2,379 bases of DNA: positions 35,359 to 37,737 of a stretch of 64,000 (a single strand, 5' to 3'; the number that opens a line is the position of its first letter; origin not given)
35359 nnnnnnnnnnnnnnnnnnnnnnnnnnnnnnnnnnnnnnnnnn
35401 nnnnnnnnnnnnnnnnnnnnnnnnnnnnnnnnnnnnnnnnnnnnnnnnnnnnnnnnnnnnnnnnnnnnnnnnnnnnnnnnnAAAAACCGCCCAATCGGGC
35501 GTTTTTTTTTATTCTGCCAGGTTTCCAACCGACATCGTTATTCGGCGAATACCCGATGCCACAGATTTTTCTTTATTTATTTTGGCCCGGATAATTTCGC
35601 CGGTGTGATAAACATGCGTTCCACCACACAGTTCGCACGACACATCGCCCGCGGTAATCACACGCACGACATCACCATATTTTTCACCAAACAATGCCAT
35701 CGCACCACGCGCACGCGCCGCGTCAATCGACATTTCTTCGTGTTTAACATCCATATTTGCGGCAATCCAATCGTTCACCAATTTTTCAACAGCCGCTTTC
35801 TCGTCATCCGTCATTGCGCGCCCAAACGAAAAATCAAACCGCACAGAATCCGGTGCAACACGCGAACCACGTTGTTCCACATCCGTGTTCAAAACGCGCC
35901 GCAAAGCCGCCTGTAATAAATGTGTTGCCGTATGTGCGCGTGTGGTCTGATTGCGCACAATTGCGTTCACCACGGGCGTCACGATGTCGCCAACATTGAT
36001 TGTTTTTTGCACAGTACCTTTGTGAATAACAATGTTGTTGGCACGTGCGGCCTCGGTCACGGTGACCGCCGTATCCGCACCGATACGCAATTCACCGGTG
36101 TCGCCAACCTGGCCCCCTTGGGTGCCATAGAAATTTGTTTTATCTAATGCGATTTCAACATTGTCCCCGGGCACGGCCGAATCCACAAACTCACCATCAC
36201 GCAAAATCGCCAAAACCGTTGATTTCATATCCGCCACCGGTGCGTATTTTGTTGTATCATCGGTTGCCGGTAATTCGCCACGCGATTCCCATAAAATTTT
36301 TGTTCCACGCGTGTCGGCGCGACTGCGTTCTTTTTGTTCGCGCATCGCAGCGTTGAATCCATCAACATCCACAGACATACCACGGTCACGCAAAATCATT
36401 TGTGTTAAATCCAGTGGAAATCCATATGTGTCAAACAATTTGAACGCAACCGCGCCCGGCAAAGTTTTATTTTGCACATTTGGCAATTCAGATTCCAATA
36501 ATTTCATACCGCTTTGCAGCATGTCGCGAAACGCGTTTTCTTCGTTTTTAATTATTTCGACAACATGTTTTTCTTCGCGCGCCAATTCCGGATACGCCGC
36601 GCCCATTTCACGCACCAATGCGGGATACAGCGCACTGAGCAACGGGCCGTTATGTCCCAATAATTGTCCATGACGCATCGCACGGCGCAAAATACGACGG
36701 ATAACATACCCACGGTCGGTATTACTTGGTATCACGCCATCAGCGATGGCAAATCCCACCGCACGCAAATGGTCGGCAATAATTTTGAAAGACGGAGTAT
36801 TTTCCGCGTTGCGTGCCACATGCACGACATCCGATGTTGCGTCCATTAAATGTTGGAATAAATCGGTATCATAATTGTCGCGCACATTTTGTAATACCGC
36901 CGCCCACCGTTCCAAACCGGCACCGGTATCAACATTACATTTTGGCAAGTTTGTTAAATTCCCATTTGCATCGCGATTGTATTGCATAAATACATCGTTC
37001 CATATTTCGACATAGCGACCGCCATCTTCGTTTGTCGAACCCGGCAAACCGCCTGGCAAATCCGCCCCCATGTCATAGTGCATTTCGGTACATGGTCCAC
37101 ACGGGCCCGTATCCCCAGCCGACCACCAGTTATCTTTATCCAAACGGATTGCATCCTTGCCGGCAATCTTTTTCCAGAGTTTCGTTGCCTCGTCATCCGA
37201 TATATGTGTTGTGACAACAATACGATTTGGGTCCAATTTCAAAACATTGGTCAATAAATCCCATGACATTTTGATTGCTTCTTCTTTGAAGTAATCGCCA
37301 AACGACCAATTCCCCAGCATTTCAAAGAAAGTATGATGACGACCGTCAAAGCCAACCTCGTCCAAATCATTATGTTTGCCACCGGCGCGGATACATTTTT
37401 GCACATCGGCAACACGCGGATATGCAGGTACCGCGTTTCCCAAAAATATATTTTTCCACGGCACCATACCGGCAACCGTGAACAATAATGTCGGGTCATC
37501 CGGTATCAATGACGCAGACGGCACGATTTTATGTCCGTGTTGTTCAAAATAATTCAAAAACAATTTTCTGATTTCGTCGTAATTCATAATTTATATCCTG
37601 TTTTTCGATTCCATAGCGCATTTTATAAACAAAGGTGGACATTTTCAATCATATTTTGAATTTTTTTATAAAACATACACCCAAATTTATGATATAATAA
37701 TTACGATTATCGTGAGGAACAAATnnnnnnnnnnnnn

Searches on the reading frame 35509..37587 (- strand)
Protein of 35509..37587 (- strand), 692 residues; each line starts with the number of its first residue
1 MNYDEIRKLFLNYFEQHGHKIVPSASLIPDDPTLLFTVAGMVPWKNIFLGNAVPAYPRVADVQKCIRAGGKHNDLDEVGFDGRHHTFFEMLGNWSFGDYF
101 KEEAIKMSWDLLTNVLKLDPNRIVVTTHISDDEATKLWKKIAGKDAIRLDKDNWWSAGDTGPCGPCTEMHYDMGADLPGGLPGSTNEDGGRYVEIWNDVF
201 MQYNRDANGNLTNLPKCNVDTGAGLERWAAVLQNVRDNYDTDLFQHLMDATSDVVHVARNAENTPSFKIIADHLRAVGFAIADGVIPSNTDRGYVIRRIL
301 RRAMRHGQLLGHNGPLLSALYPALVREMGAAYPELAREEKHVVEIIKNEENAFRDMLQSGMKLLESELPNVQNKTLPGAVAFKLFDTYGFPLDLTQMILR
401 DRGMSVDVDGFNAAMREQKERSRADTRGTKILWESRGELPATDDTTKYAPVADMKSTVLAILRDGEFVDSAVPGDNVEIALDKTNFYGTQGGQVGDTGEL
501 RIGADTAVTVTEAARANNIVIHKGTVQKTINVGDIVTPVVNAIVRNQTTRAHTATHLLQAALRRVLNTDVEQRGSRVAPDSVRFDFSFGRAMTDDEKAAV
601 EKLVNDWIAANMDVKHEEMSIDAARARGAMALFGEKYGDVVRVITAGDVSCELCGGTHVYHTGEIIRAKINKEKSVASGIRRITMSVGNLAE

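Call 61: search_protein_families(library=pfam, proteins=[window:35509-37587:-], max_evalue=0.00001)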
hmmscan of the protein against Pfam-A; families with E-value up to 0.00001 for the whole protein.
window:35509-37587:- (692 aa): 2 families
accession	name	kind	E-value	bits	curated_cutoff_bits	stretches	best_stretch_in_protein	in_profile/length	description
PF01411.24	tRNA-synt_2c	-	1.3e-196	654.8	30.3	1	5-541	1-549/552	tRNA synthetases class II (A)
PF07973.19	tRNA_SAD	-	2.6e-13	50.2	24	1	641-683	1-43/44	Threonyl and Alanyl tRNA synthetase second additional domain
